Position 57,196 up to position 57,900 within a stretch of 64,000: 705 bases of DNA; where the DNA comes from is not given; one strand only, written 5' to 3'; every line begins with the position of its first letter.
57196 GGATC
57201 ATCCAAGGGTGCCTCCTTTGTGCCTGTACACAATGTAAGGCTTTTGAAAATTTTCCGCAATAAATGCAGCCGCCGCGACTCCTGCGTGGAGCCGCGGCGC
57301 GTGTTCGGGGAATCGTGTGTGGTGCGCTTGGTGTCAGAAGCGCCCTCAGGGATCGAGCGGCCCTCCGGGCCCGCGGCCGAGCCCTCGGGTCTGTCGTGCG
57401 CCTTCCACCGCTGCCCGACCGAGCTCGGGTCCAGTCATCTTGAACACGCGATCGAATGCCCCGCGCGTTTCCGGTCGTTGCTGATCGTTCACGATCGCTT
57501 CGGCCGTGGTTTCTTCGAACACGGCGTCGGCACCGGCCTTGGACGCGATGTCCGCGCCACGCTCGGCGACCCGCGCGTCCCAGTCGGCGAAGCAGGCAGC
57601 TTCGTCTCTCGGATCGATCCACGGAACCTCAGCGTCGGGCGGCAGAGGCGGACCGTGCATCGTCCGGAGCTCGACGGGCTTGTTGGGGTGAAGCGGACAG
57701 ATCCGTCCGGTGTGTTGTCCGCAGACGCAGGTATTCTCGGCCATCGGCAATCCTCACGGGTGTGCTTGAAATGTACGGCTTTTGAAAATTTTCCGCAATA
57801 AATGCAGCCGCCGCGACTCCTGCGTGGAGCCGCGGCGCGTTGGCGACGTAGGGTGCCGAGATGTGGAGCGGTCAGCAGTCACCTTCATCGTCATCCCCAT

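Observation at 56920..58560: Tandem array of four 'promoter - small Cys-motif ORF - GC hairpin' cassettes with a perfect 63-bp direct repeat, between adk and infB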

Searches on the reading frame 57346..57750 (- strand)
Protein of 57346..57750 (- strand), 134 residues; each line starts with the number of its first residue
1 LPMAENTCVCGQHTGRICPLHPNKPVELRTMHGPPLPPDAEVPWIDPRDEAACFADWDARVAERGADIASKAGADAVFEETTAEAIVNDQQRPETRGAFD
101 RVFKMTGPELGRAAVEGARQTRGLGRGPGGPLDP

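Call 8: search_protein_families(library=pfam, max_evalue=1, proteins=[window:57349-57750:-])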
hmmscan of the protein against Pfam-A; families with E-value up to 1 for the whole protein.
seq(134 aa): 1 family
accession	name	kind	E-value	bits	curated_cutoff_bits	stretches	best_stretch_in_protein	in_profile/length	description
PF00107.32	ADH_zinc_N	-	0.058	13.8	31.8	1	63-117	24-78/129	Zinc-binding dehydrogenase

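Call 9: search_protein_families(library=phrogs, max_evalue=1, proteins=[window:57349-57750:-])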
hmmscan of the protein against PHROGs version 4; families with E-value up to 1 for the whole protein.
seq(134 aa): 0 families

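Call 12: find_encoding_contigs(protein=window:57346-57750:-, flank=10000, max_places=10)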
Protein window:57346-57750:- (134 aa): no gene with exactly this product is on record in the collection.
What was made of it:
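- Tried and rejected: An exact look-up of B with its TTG start failed, because the gene callers used the ATG (call 12).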

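Call 13: find_homologous_proteins(query=window:57349-57744:-, max_evalue=0.01)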
Query seq(132 aa) (132 aa): 2 proteins with E <= 0.01 among 257 candidates.
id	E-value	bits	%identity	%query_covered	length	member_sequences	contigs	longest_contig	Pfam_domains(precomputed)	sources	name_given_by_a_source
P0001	6.7e-85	301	100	100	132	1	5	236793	-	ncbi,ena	-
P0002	2.4e-47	179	64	100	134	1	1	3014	-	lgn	-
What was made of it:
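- Tried and rejected: B finds itself and one relative (call 13).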

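Call 15: find_encoding_contigs(protein=P0002, flank=10000)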
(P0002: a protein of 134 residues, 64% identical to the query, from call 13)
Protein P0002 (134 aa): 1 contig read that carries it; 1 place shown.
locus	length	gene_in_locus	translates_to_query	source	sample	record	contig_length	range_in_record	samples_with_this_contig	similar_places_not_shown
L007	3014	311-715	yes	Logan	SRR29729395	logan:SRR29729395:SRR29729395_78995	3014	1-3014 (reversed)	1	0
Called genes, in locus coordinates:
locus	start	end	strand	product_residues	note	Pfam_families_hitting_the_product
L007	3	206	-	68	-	?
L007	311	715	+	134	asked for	-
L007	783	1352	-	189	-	PF00406:ADK, PF13207:AAA_17, PF13238:AAA_18 (faint)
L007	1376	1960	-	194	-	PF13238:AAA_18 (weak), PF13671:AAA_33 (weak), PF00406:ADK, PF13207:AAA_17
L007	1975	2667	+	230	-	PF01509:TruB_N, PF16198:TruB_C_2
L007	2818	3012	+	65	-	?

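Call 16: find_encoding_contigs(protein=P0001, flank=10000, max_places=10)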
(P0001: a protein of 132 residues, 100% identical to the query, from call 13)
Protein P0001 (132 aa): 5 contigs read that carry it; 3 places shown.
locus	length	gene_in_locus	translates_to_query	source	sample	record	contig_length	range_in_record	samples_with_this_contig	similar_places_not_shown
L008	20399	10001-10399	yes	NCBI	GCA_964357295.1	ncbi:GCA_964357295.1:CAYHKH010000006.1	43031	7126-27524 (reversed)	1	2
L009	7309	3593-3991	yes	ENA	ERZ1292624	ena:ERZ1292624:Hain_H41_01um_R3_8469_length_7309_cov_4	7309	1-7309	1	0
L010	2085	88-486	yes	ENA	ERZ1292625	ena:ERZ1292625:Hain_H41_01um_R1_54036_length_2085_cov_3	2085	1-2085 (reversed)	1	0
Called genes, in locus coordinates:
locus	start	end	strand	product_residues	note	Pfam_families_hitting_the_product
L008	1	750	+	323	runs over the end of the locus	PF22458:RsmF-B_ferredox (weak), PF01189:Methyltr_RsmB-F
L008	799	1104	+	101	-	-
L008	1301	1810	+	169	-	-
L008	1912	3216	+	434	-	PF05496:RuvB_N, PF13191:AAA_16 (faint), PF00004:AAA, PF00158:Sigma54_activat (faint), PF07728:AAA_5 (weak), PF16193:AAA_assoc_2, PF12002:MgsA_C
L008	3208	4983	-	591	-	PF00664:ABC_membrane, PF00005:ABC_tran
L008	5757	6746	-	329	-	PF13241:NAD_binding_7 (faint), PF00890:FAD_binding_2 (faint), PF01266:DAO (faint), PF03486:HI0933_like (faint), PF07992:Pyr_redox_2, PF12831:FAD_oxidored (faint), PF13738:Pyr_redox_3, PF00070:Pyr_redox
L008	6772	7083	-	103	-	PF00085:Thioredoxin, PF13098:Thioredoxin_2, PF13905:Thioredoxin_8 (faint)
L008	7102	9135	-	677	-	PF04760:IF2_N, PF00009:GTP_EFTU, PF01926:MMR_HSR1, PF22042:EF-G_D2, PF11987:IF-2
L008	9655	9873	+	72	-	-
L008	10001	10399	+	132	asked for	-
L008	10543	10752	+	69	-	-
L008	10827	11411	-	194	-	PF13238:AAA_18 (weak), PF13671:AAA_33 (faint), PF00406:ADK, PF13207:AAA_17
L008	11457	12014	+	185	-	-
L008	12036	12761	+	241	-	PF01509:TruB_N, PF16198:TruB_C_2 (weak)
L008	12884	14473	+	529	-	PF12072:RNase_Y_N, PF00013:KH_1, PF22891:KH_PNO1_2nd (weak), PF01966:HD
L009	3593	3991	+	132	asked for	-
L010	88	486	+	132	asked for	-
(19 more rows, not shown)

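Call 43: predict_structure(alignment_id=A3)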
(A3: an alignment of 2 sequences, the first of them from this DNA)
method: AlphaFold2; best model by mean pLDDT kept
length: 132 residues; sequences in the alignment: 2
mean_pLDDT: 58.7   pTM: 0.25
mean pLDDT of the five models: 58.7, 42.9, 41.7, 41.4, 40.7
residues with pLDDT >= 90: 0; 70-90: 31; 50-70: 61; < 50: 40
segments of 3 or more residues with pLDDT < 50: 1-5, 20-34, 121-132
pLDDT, mean of each block of 10 residues (from residue 1): 49 51 41 50 62 72 60 51 65 70 82 69 45 43
secondary structure, 60 per line:
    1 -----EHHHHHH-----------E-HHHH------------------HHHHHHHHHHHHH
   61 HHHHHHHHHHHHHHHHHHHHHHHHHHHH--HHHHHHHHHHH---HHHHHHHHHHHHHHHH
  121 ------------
elements in order: H7-12 H26-29 H48-88 H91-101 H105-120
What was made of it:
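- Tried and rejected: The AlphaFold model from two sequences was poor (pLDDT 58.7, call 43).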

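Call 46: search_protein_representatives(alignment_id=A3)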
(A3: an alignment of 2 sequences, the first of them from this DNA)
Query: 2 sequences, 136 profile positions. Proteins with E-value up to 0.001 (for the whole library): 15; up to 1e-10: 5; up to 1e-30: 1. The best 15 are listed.
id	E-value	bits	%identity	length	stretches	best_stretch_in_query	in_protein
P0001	7.0e-79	279.2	-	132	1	1-132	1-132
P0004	4.1e-21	92.1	-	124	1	1-121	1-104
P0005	8.5e-21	91.1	-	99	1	4-99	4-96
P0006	1.0e-13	68.2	-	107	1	51-136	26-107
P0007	2.8e-11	60.2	-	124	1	5-136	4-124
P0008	3.7e-08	50.1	-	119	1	2-84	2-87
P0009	4.0e-07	46.8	-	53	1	77-123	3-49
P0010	1.9e-06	44.6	-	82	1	87-136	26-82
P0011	7.4e-05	39.4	-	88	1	72-122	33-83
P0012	9.6e-05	39.1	-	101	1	78-119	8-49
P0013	1.2e-04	38.8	-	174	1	77-119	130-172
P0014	1.5e-04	38.4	-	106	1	3-64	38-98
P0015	1.6e-04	38.4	-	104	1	72-119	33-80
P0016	1.6e-04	38.3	-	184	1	2-59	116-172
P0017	7.1e-04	36.3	-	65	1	72-121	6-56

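Call 49: find_encoding_contigs(protein=P0004, flank=6000, max_places=4)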
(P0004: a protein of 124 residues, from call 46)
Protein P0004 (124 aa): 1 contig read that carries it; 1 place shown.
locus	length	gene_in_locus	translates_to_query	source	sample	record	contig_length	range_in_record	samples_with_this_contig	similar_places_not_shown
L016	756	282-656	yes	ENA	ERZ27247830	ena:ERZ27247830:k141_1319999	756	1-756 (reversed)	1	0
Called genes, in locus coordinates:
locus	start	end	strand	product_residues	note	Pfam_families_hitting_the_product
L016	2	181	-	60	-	?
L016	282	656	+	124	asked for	-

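Call 50: find_encoding_contigs(protein=P0013, flank=6000, max_places=3)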
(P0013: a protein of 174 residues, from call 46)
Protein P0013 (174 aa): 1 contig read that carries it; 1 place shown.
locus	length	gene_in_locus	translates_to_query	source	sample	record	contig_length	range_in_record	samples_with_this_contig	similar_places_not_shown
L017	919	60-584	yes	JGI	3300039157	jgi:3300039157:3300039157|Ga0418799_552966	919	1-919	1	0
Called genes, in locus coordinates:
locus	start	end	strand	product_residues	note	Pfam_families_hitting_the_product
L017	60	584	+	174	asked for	PF00293:NUDIX, PF14815:NUDIX_4 (weak)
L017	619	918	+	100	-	?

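Call 51: find_encoding_contigs(protein=P0012, flank=6000, max_places=3)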
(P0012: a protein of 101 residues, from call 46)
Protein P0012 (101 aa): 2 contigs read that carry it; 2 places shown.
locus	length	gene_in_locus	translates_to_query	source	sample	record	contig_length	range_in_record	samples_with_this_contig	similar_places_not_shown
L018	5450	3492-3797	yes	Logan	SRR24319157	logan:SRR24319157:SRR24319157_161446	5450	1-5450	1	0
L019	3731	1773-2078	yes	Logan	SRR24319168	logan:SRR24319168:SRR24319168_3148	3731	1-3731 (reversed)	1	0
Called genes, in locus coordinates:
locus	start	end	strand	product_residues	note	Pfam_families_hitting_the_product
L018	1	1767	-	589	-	?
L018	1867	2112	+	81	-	-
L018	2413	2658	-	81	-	PF15919:HicB_lk_antitox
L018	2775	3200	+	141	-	-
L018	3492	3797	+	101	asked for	-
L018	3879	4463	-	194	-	PF13238:AAA_18 (weak), PF13671:AAA_33 (weak), PF00406:ADK, PF13207:AAA_17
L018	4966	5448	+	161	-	?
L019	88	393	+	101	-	-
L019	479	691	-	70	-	PF07927:HicA_toxin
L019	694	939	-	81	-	PF15919:HicB_lk_antitox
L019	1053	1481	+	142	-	-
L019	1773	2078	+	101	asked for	-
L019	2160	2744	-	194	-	PF13238:AAA_18 (weak), PF13671:AAA_33 (weak), PF00406:ADK, PF13207:AAA_17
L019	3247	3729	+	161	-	?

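Call 52: find_encoding_contigs(protein=P0007, flank=6000, max_places=3)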
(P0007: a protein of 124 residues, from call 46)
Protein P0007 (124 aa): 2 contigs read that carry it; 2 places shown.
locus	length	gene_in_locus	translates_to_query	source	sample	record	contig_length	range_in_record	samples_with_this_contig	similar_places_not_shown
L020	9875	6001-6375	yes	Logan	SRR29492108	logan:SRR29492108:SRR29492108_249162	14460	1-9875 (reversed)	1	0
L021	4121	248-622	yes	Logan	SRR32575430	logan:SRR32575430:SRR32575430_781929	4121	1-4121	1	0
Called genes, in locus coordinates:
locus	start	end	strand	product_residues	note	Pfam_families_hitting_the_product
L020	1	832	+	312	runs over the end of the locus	PF22458:RsmF-B_ferredox (weak), PF01189:Methyltr_RsmB-F, PF01728:FtsJ, PF13847:Methyltransf_31 (weak)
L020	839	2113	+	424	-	PF05496:RuvB_N, PF07728:AAA_5 (weak), PF13191:AAA_16 (faint), PF00004:AAA, PF16193:AAA_assoc_2, PF12002:MgsA_C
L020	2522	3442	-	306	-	PF00890:FAD_binding_2 (faint), PF01134:GIDA (faint), PF03486:HI0933_like (faint), PF07992:Pyr_redox_2, PF12831:FAD_oxidored (faint), PF13241:NAD_binding_7 (faint), PF13738:Pyr_redox_3, PF00070:Pyr_redox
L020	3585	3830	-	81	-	PF00085:Thioredoxin, PF14595:Thioredoxin_9 (weak), PF13098:Thioredoxin_2 (weak), PF13905:Thioredoxin_8 (faint)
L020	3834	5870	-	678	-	PF04760:IF2_N, PF00009:GTP_EFTU, PF01926:MMR_HSR1, PF22042:EF-G_D2, PF11987:IF-2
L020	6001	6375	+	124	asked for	-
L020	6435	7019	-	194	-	PF13238:AAA_18, PF13671:AAA_33 (faint), PF00406:ADK, PF13207:AAA_17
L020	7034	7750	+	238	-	PF00849:PseudoU_synth_2 (weak), PF01509:TruB_N, PF16198:TruB_C_2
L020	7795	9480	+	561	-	PF12072:RNase_Y_N, PF00013:KH_1, PF22891:KH_PNO1_2nd (weak), PF01966:HD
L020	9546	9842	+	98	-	PF00216:Bac_DNA_binding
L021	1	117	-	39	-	?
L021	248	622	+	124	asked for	-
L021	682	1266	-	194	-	PF13238:AAA_18, PF13671:AAA_33 (faint), PF00406:ADK, PF13207:AAA_17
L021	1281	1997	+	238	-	PF00849:PseudoU_synth_2 (weak), PF01509:TruB_N, PF16198:TruB_C_2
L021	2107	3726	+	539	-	PF12072:RNase_Y_N, PF00013:KH_1, PF22891:KH_PNO1_2nd (weak), PF01966:HD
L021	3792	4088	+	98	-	PF00216:Bac_DNA_binding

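Call 57: search_solved_structures(query=A6, max_evalue=10, show_alignments=2)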
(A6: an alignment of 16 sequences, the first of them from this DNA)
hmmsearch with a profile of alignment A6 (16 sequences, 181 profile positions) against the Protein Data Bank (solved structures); distinct sequences matched with E-value up to 10: 4.
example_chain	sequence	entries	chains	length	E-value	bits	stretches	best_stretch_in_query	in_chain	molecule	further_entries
1zv6_A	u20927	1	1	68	0.17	14.9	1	125-145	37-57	EPB49 protein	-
1qzp_A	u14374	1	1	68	0.17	14.9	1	125-145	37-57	dematin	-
5wfc_B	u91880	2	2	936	0.62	13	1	38-101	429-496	Histone-lysine-N-methyltransferase EZH2, Polycomb protein SUZ12 chimera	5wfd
2dgj_A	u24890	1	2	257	8.1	9.4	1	92-155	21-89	hypothetical protein ebhA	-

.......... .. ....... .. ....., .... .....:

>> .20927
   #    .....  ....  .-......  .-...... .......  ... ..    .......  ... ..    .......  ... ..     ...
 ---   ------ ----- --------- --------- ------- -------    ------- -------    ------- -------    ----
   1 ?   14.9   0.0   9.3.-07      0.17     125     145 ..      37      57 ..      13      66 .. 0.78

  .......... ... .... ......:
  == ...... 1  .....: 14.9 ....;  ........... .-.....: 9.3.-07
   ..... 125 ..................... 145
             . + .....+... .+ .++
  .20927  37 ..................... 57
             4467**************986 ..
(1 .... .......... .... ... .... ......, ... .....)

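Call 59: search_protein_families(library=pfam, alignment_id=A6, max_evalue=10)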
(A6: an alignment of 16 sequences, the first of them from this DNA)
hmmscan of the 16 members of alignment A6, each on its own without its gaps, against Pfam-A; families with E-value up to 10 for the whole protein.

A. member 1, seq(132 aa): 1 family
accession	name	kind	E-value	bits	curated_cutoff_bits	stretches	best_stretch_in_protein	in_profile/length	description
PF00107.32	ADH_zinc_N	-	0.056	13.8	31.8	1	61-115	24-78/129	Zinc-binding dehydrogenase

B. families by the number of members that match (of 16 scanned): 6 families
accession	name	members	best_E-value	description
PF00293.34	NUDIX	1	3.5e-19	NUDIX domain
PF14815.12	NUDIX_4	1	7.3e-08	NUDIX domain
PF22327.2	Nudt16-like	1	0.011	U8 snoRNA-decapping enzyme-like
PF13869.12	NUDIX_2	1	0.054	Nucleotide hydrolase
PF00107.32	ADH_zinc_N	1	0.056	Zinc-binding dehydrogenase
PF16226.10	DUF4885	1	0.26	Domain of unknown function (DUF4885)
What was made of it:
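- On Villin headpiece (VHP): The Pfam VHP model hits none of the 16 members at E <= 10 (call 59).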

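Call 60: predict_structure(alignment_id=A6)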
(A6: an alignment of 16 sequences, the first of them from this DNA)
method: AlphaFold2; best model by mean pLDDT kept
length: 132 residues; sequences in the alignment: 16
mean_pLDDT: 78.5   pTM: 0.39
mean pLDDT of the five models: 78.5, 77.9, 76.3, 74.2, 70.9
residues with pLDDT >= 90: 50; 70-90: 39; 50-70: 36; < 50: 7
segments of 3 or more residues with pLDDT < 50: 1-6
pLDDT, mean of each block of 10 residues (from residue 1): 48 70 59 75 79 90 90 88 94 94 96 85 56 54
secondary structure, 60 per line:
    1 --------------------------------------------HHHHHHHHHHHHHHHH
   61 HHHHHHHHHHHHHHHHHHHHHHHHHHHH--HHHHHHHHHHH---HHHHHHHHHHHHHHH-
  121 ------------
elements in order: H45-88 H91-101 H105-119
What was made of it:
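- On Zinc-ribbon / zinc-knuckle proteins: Residues 1-44 of the model have no regular structure and pLDDT 48-75 (call 60).
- The AlphaFold model built on a 16-sequence alignment has pLDDT about 90 over helices 45-119 (call 60). The helical model is confident (call 60).
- Tried and rejected: With 16 sequences it was good for the helical half only (call 60).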

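Call 65: fold_search(model_id=the predicted structure, library=pdb)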
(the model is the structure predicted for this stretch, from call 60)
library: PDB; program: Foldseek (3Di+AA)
matches with E <= 10: 0; with E <= 0.001: 0
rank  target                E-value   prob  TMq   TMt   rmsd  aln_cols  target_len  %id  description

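Call 73: search_dna_similar(query=P0013, collection=phages, mode=protein, max_evalue=0.01, max_rows=15)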
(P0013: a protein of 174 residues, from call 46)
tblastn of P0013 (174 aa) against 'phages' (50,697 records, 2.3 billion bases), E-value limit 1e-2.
Records with a match: 112; places in all: 113; records where one place covers at least 80% of the query: 0.
Best place of each record, by identity: <60% 112.
By first word of the organism name: Escherichia 41; Bacteriophage 13; Streptomyces 13; Vibrio 7; Rhizobium 7; Acinetobacter 4; Enterobacteria 3; Pseudomonas 3; Staphylococcus 2; Burkholderia 2; and 13 more.
By host as written in the record: - 24; Escherichia coli LF82 12; Escherichia coli 9; Streptomyces lividans JI 1326 6; Escherichia coli O157:H7 5; Streptomyces griseus ATCC 10137 3; Vibrio alginolyticus 3; Escherichia coli O26:H11 SJ3 3; and 35 more.
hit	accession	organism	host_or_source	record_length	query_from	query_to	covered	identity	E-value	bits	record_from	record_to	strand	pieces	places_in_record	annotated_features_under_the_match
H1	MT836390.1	Bacteriophage sp.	human fecal samples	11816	2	108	61%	39.3%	9e-9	59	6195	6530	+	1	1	record has no annotation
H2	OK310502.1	Streptomyces phage Bartholomune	Streptomyces lividans JI 1326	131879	1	115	66%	32.2%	4e-5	48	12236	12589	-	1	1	27: hydrolase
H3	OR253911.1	Streptomyces phage PinkiePie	Streptomyces lividans JI 1326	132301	1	115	66%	32.2%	4e-5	48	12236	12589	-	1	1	27: phosphatase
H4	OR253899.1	Streptomyces phage Liandry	Streptomyces lividans JI 1326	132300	1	115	66%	32.2%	4e-5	48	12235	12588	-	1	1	27: MutT-like nucleotide pyrophosphohydrolase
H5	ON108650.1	Streptomyces phage Squillium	Streptomyces lividans JI 1326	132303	1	115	66%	32.2%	4e-5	48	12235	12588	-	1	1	27: MutT-like nucleotide pyrophosphohydrolase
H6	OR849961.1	Staphylococcus phage SA 1298 Kay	Staphylococcus aureus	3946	1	116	67%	31.9%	6e-8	57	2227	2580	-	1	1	record has no annotation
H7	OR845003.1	Staphylococcus phage SA 1306 Kay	Staphylococcus aureus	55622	1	116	67%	31.9%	6e-8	57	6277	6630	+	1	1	record has no annotation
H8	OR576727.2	Myxococcus phage Mx1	Myxococcus sp.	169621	1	110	63%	33.6%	2e-3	44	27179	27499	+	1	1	NUDIX hydrolase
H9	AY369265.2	Burkholderia phage Bcep1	-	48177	5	105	58%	36.5%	4e-3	43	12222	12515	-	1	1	Bcep1-18: gp18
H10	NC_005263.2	Burkholderia phage Bcep1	Burkholderia cenocepacia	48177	5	105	58%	36.5%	4e-3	43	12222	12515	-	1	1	Bcep1-18: portal protein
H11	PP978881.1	Streptomyces phage Navo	Streptomyces lividans JI 1326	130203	1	115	66%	30.6%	4e-4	45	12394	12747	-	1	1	26: MutT-like nucleotide pyrophosphohydrolase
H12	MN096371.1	Streptomyces phage Braelyn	Streptomyces griseus ATCC 10137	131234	1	115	66%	30.6%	4e-4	45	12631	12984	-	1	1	27: hydrolase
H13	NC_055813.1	Streptomyces phage Braelyn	Streptomyces griseus ATCC 10137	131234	1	115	66%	30.6%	4e-4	45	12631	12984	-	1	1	27: MutT/NUDIX hydrolase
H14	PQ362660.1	Streptomyces phage Elmer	Streptomyces lividans JI 1326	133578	1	111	64%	31.6%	2e-3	43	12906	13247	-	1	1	29: MutT-like nucleotide pyrophosphohydrolase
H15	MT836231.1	Bacteriophage sp.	human fecal samples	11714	7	111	60%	33.0%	4e-10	63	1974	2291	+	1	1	record has no annotation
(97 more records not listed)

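Call 74: search_dna_similar(query=window:57349-57744:-, collection=phages, mode=protein, max_evalue=1, max_rows=10)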
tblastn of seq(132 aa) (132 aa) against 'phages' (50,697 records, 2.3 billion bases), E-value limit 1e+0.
No match.
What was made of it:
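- Tried and rejected: P0013 matches phages only through its NUDIX domain (calls 73, 74).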

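Call 78: find_related_loci(query=A9, collection=metagenome_contigs, flank=6000)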
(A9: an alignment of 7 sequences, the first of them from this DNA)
Query A9 (132 aa) in metagenome_contigs; peptide patterns used: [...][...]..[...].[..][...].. (x = any residue, [..] = any of these).
411 stretches matched a pattern, but none encodes a relative of the query by tblastn (E <= 1e-3).

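Call 79: find_related_loci(query=A9, collection=viral_contigs, flank=5000)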
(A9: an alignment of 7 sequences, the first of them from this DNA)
Query A9 (132 aa) in viral_contigs; peptide patterns used: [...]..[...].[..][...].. (x = any residue, [..] = any of these).
34 stretches matched a pattern, but none encodes a relative of the query by tblastn (E <= 1e-3).
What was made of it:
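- Tried and rejected: The B-family profile has no confirmed hits in metagenome contigs or viral contigs (calls 78, 79).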

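Call 80: find_encoding_contigs(protein=P0008, flank=5000, max_places=3)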
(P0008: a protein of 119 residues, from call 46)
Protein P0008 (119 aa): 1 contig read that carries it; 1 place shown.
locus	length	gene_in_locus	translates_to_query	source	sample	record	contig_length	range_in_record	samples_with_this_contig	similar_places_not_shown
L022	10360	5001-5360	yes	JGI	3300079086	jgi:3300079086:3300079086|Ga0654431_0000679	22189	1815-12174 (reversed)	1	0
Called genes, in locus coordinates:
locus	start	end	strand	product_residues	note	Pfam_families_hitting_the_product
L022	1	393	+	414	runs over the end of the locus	PF05496:RuvB_N, PF00158:Sigma54_activat (faint), PF13401:AAA_22 (faint), PF00004:AAA, PF07728:AAA_5 (weak), PF16193:AAA_assoc_2, PF12002:MgsA_C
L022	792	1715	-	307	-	PF00890:FAD_binding_2 (faint), PF01134:GIDA (faint), PF01266:DAO (faint), PF03486:HI0933_like (faint), PF07992:Pyr_redox_2, PF12831:FAD_oxidored (faint), PF13738:Pyr_redox_3, PF00070:Pyr_redox, +1 more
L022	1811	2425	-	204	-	-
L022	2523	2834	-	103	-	PF00085:Thioredoxin, PF14595:Thioredoxin_9 (weak), PF13098:Thioredoxin_2, PF13905:Thioredoxin_8 (faint)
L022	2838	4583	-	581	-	PF04760:IF2_N (weak), PF00009:GTP_EFTU, PF01926:MMR_HSR1, PF22042:EF-G_D2, PF11987:IF-2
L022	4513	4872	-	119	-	-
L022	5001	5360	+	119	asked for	-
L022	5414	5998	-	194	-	PF13238:AAA_18 (weak), PF00406:ADK, PF13207:AAA_17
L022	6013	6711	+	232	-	PF01509:TruB_N, PF16198:TruB_C_2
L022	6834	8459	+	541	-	PF12072:RNase_Y_N, PF00013:KH_1, PF22891:KH_PNO1_2nd (weak), PF01966:HD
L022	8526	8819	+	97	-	PF00216:Bac_DNA_binding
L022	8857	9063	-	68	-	-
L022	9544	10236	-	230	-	PF22935:RM44_endonuclase (faint), PF14622:Ribonucleas_3_3, PF00636:Ribonuclease_3, PF00035:dsrm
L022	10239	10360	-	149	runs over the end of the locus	PF01029:NusB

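Call 81: find_encoding_contigs(protein=P0006, flank=5000, max_places=3)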
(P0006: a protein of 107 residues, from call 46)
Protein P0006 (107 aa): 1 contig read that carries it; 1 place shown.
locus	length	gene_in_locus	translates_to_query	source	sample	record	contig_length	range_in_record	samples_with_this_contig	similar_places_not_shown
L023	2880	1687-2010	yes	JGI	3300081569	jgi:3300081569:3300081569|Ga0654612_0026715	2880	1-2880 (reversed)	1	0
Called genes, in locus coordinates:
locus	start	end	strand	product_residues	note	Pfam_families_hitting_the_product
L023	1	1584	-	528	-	?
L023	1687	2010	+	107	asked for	-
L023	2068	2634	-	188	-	PF00406:ADK, PF13207:AAA_17, PF13238:AAA_18 (weak)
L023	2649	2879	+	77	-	?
